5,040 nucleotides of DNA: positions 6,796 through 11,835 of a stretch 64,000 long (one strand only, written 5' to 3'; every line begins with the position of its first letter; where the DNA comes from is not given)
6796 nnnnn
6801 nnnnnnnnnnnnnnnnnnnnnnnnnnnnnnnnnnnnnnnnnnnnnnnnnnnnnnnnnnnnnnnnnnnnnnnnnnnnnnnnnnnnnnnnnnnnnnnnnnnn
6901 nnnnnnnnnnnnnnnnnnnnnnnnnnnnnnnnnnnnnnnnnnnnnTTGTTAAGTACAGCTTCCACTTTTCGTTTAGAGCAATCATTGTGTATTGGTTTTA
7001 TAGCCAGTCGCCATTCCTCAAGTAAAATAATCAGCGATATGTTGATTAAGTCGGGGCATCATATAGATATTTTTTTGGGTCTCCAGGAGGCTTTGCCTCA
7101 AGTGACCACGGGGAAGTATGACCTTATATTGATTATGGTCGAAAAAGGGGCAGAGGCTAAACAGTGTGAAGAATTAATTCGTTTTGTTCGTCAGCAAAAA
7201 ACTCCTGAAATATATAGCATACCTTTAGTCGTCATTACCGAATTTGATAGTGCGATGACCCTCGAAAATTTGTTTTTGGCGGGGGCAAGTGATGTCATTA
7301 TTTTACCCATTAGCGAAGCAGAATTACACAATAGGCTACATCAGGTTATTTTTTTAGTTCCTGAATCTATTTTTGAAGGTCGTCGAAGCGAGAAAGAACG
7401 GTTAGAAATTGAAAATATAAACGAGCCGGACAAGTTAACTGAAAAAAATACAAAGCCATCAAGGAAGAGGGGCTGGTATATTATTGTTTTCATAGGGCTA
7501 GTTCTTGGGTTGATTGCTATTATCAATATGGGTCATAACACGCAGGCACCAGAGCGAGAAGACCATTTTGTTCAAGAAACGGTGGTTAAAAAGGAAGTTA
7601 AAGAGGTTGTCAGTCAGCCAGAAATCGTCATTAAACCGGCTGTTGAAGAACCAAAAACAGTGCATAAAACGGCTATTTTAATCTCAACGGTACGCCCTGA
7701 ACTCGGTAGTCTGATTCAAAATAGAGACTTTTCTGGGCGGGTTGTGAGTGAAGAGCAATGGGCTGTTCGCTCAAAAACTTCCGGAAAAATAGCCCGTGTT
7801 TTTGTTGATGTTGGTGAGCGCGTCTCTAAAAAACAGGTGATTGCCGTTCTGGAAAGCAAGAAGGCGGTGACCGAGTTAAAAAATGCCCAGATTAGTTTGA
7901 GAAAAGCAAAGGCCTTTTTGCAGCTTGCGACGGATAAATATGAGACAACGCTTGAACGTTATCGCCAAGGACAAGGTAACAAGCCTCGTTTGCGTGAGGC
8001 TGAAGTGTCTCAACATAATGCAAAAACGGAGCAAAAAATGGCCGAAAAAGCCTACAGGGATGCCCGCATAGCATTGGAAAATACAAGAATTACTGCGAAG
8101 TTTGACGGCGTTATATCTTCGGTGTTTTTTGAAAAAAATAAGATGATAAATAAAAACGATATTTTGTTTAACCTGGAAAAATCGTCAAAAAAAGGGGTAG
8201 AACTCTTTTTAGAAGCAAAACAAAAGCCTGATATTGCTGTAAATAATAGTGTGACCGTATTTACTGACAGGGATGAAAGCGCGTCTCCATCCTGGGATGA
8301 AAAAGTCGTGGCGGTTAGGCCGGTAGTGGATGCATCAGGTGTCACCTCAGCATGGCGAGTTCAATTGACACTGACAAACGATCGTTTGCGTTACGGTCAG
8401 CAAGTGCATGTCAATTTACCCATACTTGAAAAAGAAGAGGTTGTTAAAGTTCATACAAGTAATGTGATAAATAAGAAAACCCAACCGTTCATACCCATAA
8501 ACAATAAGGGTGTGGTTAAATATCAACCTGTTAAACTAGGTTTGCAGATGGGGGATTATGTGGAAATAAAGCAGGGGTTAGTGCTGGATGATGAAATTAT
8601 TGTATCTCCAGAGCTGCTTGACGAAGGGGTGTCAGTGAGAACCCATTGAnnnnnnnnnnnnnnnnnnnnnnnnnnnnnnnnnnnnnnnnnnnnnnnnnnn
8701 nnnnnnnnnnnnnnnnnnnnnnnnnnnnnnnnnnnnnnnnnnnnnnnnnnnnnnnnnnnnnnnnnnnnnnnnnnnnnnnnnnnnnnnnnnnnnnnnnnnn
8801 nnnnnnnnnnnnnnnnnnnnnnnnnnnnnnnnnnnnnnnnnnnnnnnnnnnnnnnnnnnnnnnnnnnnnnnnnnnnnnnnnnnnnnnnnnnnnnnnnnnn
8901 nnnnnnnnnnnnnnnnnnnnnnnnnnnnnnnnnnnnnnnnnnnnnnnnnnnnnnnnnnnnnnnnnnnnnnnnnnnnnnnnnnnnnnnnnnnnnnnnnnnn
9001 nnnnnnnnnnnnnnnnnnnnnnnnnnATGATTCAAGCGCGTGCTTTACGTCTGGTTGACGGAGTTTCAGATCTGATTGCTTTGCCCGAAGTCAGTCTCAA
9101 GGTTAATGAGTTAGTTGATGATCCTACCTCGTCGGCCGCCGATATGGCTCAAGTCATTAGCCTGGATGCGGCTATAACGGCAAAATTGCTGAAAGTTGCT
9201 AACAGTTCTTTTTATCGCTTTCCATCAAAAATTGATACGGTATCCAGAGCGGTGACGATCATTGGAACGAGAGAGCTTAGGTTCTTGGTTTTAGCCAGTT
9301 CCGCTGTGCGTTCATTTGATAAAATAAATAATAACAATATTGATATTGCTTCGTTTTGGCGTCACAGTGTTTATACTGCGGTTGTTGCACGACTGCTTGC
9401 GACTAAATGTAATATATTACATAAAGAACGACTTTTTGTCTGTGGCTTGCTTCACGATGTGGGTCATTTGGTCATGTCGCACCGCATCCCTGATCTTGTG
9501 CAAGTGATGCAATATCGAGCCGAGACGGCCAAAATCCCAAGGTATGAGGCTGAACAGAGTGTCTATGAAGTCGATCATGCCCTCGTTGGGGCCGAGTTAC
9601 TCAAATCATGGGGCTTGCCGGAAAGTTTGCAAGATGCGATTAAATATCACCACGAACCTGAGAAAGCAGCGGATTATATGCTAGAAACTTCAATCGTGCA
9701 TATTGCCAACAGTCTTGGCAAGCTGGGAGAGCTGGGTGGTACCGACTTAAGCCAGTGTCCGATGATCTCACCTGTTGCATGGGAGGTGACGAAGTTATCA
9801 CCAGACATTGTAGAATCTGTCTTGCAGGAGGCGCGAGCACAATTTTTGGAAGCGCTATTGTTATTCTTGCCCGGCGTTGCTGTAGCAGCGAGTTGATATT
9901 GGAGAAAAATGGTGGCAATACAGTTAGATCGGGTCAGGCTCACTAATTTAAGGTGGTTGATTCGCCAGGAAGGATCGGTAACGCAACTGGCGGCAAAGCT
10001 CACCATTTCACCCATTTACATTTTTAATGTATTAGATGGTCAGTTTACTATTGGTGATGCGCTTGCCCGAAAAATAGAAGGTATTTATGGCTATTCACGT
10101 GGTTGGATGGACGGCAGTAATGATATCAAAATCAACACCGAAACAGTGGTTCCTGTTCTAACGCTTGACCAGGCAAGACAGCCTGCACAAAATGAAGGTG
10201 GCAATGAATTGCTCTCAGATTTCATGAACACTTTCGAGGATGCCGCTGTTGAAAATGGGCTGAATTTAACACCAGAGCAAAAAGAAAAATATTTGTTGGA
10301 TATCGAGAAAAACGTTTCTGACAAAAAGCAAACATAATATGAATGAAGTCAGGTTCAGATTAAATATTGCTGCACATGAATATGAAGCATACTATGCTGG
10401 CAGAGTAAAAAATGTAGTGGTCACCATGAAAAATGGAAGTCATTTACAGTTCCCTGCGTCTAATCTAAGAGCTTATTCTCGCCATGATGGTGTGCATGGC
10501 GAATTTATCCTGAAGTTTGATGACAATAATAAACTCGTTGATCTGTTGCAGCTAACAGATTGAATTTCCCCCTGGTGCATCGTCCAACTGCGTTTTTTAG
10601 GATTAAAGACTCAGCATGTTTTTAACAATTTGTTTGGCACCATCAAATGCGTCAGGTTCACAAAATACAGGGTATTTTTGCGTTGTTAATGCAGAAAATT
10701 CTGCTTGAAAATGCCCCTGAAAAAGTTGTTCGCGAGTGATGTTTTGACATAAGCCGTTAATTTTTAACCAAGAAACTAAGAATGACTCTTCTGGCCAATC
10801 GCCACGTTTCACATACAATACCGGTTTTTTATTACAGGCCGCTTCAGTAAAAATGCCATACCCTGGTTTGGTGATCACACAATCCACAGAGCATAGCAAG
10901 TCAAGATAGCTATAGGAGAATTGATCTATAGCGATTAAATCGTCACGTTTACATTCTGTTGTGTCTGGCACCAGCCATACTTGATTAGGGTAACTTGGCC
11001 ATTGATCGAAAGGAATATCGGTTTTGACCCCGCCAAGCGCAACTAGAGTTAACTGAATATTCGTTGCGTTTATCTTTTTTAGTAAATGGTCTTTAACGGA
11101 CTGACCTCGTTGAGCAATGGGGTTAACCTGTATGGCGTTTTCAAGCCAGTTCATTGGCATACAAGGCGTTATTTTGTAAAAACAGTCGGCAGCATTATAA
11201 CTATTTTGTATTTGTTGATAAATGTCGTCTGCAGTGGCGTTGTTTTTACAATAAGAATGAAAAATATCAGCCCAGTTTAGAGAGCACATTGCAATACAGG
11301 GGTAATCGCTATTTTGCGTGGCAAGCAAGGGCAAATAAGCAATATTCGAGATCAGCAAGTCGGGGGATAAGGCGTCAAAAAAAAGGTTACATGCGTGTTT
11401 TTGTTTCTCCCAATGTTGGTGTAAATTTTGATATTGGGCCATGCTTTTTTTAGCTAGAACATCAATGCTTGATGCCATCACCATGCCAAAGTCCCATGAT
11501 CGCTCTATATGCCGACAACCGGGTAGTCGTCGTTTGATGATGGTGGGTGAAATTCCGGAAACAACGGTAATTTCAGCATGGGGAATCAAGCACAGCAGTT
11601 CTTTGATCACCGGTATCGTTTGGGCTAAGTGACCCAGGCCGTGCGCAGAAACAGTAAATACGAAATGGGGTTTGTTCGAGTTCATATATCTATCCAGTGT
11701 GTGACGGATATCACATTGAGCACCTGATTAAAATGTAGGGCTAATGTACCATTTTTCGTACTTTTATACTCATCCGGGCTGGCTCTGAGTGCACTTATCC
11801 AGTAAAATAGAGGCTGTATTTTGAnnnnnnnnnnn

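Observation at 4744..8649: Divergent pair flanking repeat A: a 591-aa protein with a PilZ-like DxSxGG motif fused onto the 5' end of the sucAB-lpd operon, and a pseudo-receiver-TM-HlyD-like adaptor fusion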

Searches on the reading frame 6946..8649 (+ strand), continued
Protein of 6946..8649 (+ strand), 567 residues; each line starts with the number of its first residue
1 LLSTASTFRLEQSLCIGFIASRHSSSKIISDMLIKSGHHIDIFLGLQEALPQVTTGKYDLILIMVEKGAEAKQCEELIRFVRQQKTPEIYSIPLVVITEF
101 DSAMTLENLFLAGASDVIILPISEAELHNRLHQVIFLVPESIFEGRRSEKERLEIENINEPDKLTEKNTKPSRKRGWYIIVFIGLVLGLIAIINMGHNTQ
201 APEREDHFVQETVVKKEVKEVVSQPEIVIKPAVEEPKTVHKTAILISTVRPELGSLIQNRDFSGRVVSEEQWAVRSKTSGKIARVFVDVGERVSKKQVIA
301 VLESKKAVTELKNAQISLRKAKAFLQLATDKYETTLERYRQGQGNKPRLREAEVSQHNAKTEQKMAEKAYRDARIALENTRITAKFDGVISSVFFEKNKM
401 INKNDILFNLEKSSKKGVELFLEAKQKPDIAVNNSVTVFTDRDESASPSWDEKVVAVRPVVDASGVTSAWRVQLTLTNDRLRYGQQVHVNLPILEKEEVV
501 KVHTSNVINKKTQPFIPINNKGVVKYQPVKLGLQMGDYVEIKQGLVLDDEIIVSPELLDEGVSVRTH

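Call 78: predict_structure(alignment_id=A4)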
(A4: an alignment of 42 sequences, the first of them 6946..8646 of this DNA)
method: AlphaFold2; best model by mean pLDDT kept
length: 567 residues; sequences in the alignment: 42
mean_pLDDT: 82.3   pTM: 0.48
mean pLDDT of the five models: 82.3, 82.0, 81.3, 81.2, 80.7
residues with pLDDT >= 90: 354; 70-90: 97; 50-70: 23; < 50: 93
segments of 3 or more residues with pLDDT < 50: 1-9, 152-154, 156-185, 187-189, 194-240
pLDDT, mean of each block of 10 residues (from residue 1): 39 85 84 93 89 87 83 89 89 93 91 95 92 85 60 44 38 42 49 40 35 37 40 42 87 92 93 95 93 95 95 97 98 96 92 97 98 97 95 91 95 91 84 92 81 95 93 93 92 90 95 95 96 93 95 92 90
secondary structure, 60 per line:
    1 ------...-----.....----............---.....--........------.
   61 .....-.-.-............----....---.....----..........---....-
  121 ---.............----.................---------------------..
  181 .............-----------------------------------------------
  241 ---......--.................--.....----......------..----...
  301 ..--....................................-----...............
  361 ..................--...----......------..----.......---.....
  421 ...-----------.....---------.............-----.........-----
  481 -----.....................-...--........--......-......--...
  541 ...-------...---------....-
elements in order: E15-19 H24-35 E39-43 H46-53 E60-65 H71-82 H87-90 E94-98 H103-112 E116-119 H124-136 H141-157 H179-193 E244-249 E252-268 E271-275 E280-285 E298-302 H305-340 H346-378 E381-383 E388-393 E406-412 E416-423 E435-439 E449-461 E467-475 E486-503 E508-510 E513-520 E523-528 E530-535 E538-543 E551-553 E563-566

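Call 81: fold_search(model_id=the predicted structure, library=pdb)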
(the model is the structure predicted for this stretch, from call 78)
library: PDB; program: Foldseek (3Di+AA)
matches with E <= 10: 1367; with E <= 0.001: 391
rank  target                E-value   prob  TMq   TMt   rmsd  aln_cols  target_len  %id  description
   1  9a2v_MODEL_1_A        2.1e-25  1.00  0.39  0.51   9.8       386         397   15  Model of E. coli AcrA by in-cell photo-crosslinking MS and deep learning (released 2023-02-24)
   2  9j3d_D                4.7e-25  1.00  0.37  0.56   7.9       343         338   17  Cryo-EM structure of TMexCD1-TOprJ1 (released 2025-08-13)
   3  9tg4_F                1.5e-24  1.00  0.36  0.54   7.9       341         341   16  Structure of the YbjP lipoprotein bound to the AcrABZ-TolC efflux pump (released 2026-04-08)
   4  9tg4_G                1.9e-24  1.00  0.38  0.57   7.8       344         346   16  Structure of the YbjP lipoprotein bound to the AcrABZ-TolC efflux pump (released 2026-04-08)
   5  9tg4_D                5.4e-24  1.00  0.36  0.53   7.9       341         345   16  Structure of the YbjP lipoprotein bound to the AcrABZ-TolC efflux pump (released 2026-04-08)
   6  9v53_A1               9.0e-24  1.00  0.37  0.55   7.8       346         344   16  Structure of TolC, YbjP, and AcrABZ complex (released 2025-11-05)
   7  9tg4_E                1.5e-23  1.00  0.38  0.56   7.8       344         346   15  Structure of the YbjP lipoprotein bound to the AcrABZ-TolC efflux pump (released 2026-04-08)
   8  9tg4_H                2.4e-23  1.00  0.36  0.53   7.9       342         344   16  Structure of the YbjP lipoprotein bound to the AcrABZ-TolC efflux pump (released 2026-04-08)
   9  6ta5_D                2.5e-23  1.00  0.37  0.55   8.5       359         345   17  OprM-MexA complex from the MexAB-OprM Pseudomonas aeruginosa whole assembly reconstituted in nanodiscs (released 2020-09-16)
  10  6iol_K                3.5e-23  1.00  0.37  0.57   7.9       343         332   17  Cryo-EM structure of multidrug efflux pump MexAB-OprM (60 degree state) (released 2019-04-03)
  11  9qgy_G                4.4e-23  1.00  0.37  0.57   7.6       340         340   17  Structure of the YbjP lipoprotein bound to the MacAB-TolC tripartite efflux pump (released 2026-03-25)
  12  6iok_J                1.0e-22  1.00  0.37  0.57   8.2       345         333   17  Cryo-EM structure of multidrug efflux pump MexAB-OprM (0 degree state) (released 2019-04-03)
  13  6iok_I                1.1e-22  1.00  0.36  0.56   7.9       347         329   18  Cryo-EM structure of multidrug efflux pump MexAB-OprM (0 degree state) (released 2019-04-03)
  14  5nik_D                2.1e-22  1.00  0.37  0.56   7.9       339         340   17  Structure of the MacAB-TolC ABC-type tripartite multidrug efflux pump (released 2017-05-24)
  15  6iok_K                4.5e-22  1.00  0.35  0.55   8.1       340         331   17  Cryo-EM structure of multidrug efflux pump MexAB-OprM (0 degree state) (released 2019-04-03)
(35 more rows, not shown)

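Call 93: search_protein_families(library=ncbifam, proteins=[P0155, P0154], max_evalue=0.00001)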
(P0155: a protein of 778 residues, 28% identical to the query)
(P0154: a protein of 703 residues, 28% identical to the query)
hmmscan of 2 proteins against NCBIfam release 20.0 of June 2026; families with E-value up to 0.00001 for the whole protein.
P0155 (778 aa): 59 families (the best 25 are shown)
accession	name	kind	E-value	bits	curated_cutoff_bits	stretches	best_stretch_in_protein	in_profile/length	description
TIGR01730.1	RND_mfp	subfamily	6e-62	209.5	94.9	1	450-771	1-321/322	efflux RND transporter periplasmic adaptor subunit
TIGR00999.1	8a0102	subfamily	1.4e-35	122.8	319.3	1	494-756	1-263/271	CzcB/NccB family metal efflux transporter periplasmic adaptor subunit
NF008606.0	PRK11578.1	equivalog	6.9e-30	104.4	342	1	421-759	8-364/371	macrolide transporter subunit MacA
NF008589.1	PRK11556.1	equivalog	9.9e-21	74.1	391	1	464-774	73-390/392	MdtA/MuxA family multidrug efflux RND transporter periplasmic adaptor subunit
TIGR00998.1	8a0101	subfamily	3e-20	72.5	390.8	2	569-662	190-284/334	EmrA/EmrK family multidrug efflux transporter periplasmic adaptor subunit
NF033138.2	RND-peri-MexC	equivalog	6.1e-19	68.4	625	1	446-609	34-197/375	MexC family multidrug efflux RND transporter periplasmic adaptor subunit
NF007132.1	PRK09578.1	equivalog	1.8e-16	59.9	512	1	446-601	36-189/396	MexX/AxyX family multidrug efflux RND transporter periplasmic adaptor subunit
NF007785.0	PRK10476.1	equivalog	3.9e-15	55.5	376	2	549-640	172-265/347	multidrug transporter subunit MdtN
NF007362.0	PRK09859.1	equivalog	2.9e-14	53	738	1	450-628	36-212/385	multidrug transporter subunit MdtE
TIGR01387.1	cztR_silR_copR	subfamily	4.5e-14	52.6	279.2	1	33-173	6-134/218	heavy metal response regulator transcription factor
NF045680.1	DiMtlExpIhpB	equivalog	5.1e-14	52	450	1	576-753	127-304/326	divalent metal ion exporter adaptor subunit IhpB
NF045904.1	RND-peri-MexE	equivalog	6.3e-14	51.7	714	1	466-612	54-200/390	multidrug efflux RND transporter periplasmic adaptor subunit MexE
TIGR01843.1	type_I_hlyD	subfamily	7.2e-14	51.6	208.65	2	527-654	214-343/422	HlyD family type I secretion periplasmic adaptor subunit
NF000272.2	OqxA_adapt_sub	exception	8.9e-14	51.2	835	1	446-632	38-225/391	multidrug efflux RND transporter periplasmic adaptor subunit OqxA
NF002939.0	PRK03598.1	equivalog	9.9e-14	51.2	393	2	475-566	44-135/332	secretion protein HlyD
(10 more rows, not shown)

P0154 (703 aa): 51 families (the best 25 are shown)
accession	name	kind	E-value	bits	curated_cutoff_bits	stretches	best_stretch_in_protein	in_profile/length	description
TIGR01730.1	RND_mfp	subfamily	6.4e-57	192.9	94.9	1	377-686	1-308/322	efflux RND transporter periplasmic adaptor subunit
TIGR00999.1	8a0102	subfamily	6.8e-35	120.5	319.3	1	421-684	1-263/271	CzcB/NccB family metal efflux transporter periplasmic adaptor subunit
NF008606.0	PRK11578.1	equivalog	6.6e-22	78.1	342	1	352-689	10-366/371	macrolide transporter subunit MacA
NF033138.2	RND-peri-MexC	equivalog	3.2e-20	72.6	625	1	372-529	33-190/375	MexC family multidrug efflux RND transporter periplasmic adaptor subunit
TIGR00998.1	8a0101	subfamily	5e-20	71.7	390.8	2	494-590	188-285/334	EmrA/EmrK family multidrug efflux transporter periplasmic adaptor subunit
NF008589.1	PRK11556.1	equivalog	2e-18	66.5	391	1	373-523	55-205/392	MdtA/MuxA family multidrug efflux RND transporter periplasmic adaptor subunit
NF041733.1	resp_reg_CseB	equivalog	5.9e-18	65.1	350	1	133-254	2-117/228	two-component system response regulator CseB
NF041947.1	LuxQ_Vibrio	equivalog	6.6e-18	64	1200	2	124-241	715-827/843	quorum-sensing autoinducer 2 sensor kinase/phosphatase LuxQ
NF000272.2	OqxA_adapt_sub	exception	2.3e-17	63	835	1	383-523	48-188/391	multidrug efflux RND transporter periplasmic adaptor subunit OqxA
NF011874.0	PRK15347.1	equivalog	1.4e-16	59.7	852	1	126-241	685-798/921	two component system sensor kinase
NF007132.1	PRK09578.1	equivalog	3.4e-16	59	512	1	350-540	11-205/396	MexX/AxyX family multidrug efflux RND transporter periplasmic adaptor subunit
NF008302.0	PRK11091.1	equivalog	3.4e-16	58.6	838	2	130-242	524-632/779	aerobic respiration two-component sensor histidine kinase ArcB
NF045904.1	RND-peri-MexE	equivalog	4.3e-16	58.8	714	1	376-525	37-186/390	multidrug efflux RND transporter periplasmic adaptor subunit MexE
NF045680.1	DiMtlExpIhpB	equivalog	4.6e-15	55.4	450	1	509-683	136-306/326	divalent metal ion exporter adaptor subunit IhpB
NF045991.1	RespRegCtrARhodob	equivalog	1.4e-14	54.4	350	1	1-111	19-123/224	response regulator transcription factor CtrA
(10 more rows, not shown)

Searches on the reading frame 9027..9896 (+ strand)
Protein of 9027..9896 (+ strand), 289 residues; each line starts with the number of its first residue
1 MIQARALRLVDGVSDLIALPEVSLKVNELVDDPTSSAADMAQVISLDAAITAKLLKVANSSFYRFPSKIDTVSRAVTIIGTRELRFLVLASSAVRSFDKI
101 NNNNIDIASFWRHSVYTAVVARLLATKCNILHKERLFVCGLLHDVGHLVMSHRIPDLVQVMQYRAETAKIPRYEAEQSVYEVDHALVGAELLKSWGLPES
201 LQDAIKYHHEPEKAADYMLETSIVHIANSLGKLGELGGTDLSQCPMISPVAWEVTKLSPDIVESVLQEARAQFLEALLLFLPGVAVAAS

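Call 3: search_protein_families(library=pfam, proteins=[window:9027-9896:+], max_evalue=1)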
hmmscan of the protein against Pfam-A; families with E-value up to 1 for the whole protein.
window:9027-9896:+ (289 aa): 3 families
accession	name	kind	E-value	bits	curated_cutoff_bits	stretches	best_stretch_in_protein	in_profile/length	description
PF08668.18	HDOD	-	5e-63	212.6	22.9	1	18-211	3-196/196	HDOD domain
PF01966.28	HD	-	7.6e-13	49.2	22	1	111-228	2-111/116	HD domain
PF18019.7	Cas3_HD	-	0.0018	18.8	23.1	1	111-219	30-140/207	Cas3, HD domain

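Call 4: search_protein_families(library=ncbifam, proteins=[window:9027-9896:+], max_evalue=1)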
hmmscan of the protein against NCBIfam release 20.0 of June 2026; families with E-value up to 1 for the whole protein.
window:9027-9896:+ (289 aa): 9 families
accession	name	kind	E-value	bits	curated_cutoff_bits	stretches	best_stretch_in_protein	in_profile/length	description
TIGR00277.1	HDIG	domain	7.3e-11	41.8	27.6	1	112-210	7-83/84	HDIG domain-containing metalloprotein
TIGR03276.1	Phn-HD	hypoth_equivalog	8.8e-05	22.1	214.6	1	132-155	42-65/179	phosphonate degradation HD-domain oxygenase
TIGR02578.2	cas_TM1811_Csm1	equivalog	0.0001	21.2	170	1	134-220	2-70/753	type III-A CRISPR-associated protein Cas10/Csm1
TIGR03319.1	RNase_Y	equivalog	0.0001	20.9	454.35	1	180-230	372-420/514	ribonuclease Y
TIGR01596.1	cas3_HD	equivalog_domain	0.00011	22.3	43.45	2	172-217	56-109/178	CRISPR-associated endonuclease Cas3''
NF045665.1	NTPtran_DVU1551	equivalog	0.00017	20.8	315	1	182-230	262-310/359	DVU_1551 family NTP transferase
TIGR00488.1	TIGR00488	equivalog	0.00048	20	70.15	1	113-230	12-120/173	bis(5'-nucleosyl)-tetraphosphatase (symmetrical) YqeK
NF009344.0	PRK12705.1-1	equivalog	0.015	13.9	831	1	182-215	432-465/572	hypothetical protein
NF053512.1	nitric_RR_NosR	exception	0.11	11.5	400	1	113-210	195-283/422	response regulator c-di-GMP phosphodiesterase, NosR family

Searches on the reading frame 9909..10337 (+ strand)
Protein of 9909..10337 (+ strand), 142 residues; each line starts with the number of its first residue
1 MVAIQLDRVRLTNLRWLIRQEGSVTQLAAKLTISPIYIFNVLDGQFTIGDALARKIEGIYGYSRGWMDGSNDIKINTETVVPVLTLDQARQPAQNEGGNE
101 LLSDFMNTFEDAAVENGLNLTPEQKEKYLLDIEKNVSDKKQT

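Call 3: search_protein_families(library=pfam, proteins=[window:9909-10337:+], max_evalue=1)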
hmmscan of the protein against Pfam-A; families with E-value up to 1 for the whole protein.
window:9909-10337:+ (142 aa): 1 family
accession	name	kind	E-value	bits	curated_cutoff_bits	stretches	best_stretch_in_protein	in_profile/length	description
PF01381.28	HTH_3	-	0.14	12.6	23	1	19-66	5-54/55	Helix-turn-helix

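Call 4: search_protein_families(library=ncbifam, proteins=[window:9909-10337:+], max_evalue=1)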
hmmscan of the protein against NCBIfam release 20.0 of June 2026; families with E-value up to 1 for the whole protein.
window:9909-10337:+ (142 aa): 1 family
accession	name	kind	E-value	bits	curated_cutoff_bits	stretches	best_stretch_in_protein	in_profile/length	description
TIGR02607.1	antidote_HigA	equivalog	0.13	12.1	47.7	1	23-65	22-64/81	HigA family addiction module antitoxin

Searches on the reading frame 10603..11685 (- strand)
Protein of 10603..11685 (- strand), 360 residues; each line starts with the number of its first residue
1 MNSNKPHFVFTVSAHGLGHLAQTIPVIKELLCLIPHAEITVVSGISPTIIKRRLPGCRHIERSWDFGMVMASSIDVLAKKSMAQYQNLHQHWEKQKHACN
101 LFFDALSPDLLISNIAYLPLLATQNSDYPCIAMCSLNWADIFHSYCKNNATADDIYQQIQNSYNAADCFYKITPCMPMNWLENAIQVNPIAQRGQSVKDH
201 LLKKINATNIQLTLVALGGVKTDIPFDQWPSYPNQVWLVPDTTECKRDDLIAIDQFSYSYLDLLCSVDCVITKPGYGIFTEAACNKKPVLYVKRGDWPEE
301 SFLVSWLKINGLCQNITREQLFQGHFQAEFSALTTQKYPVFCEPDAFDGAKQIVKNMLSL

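Call 3: search_protein_families(library=pfam, proteins=[window:10603-11685:-], max_evalue=1)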
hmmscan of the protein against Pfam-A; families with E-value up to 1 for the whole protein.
window:10603-11685:- (360 aa): 1 family
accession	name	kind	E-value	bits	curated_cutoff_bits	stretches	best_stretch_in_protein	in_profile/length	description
PF13528.12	Glyco_trans_1_3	-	3.8e-05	23.5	25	2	9-133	4-121/322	Glycosyl transferase family 1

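Call 4: search_protein_families(library=ncbifam, proteins=[window:10603-11685:-], max_evalue=1)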
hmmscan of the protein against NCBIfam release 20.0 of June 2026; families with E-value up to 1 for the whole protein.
window:10603-11685:- (360 aa): 0 families
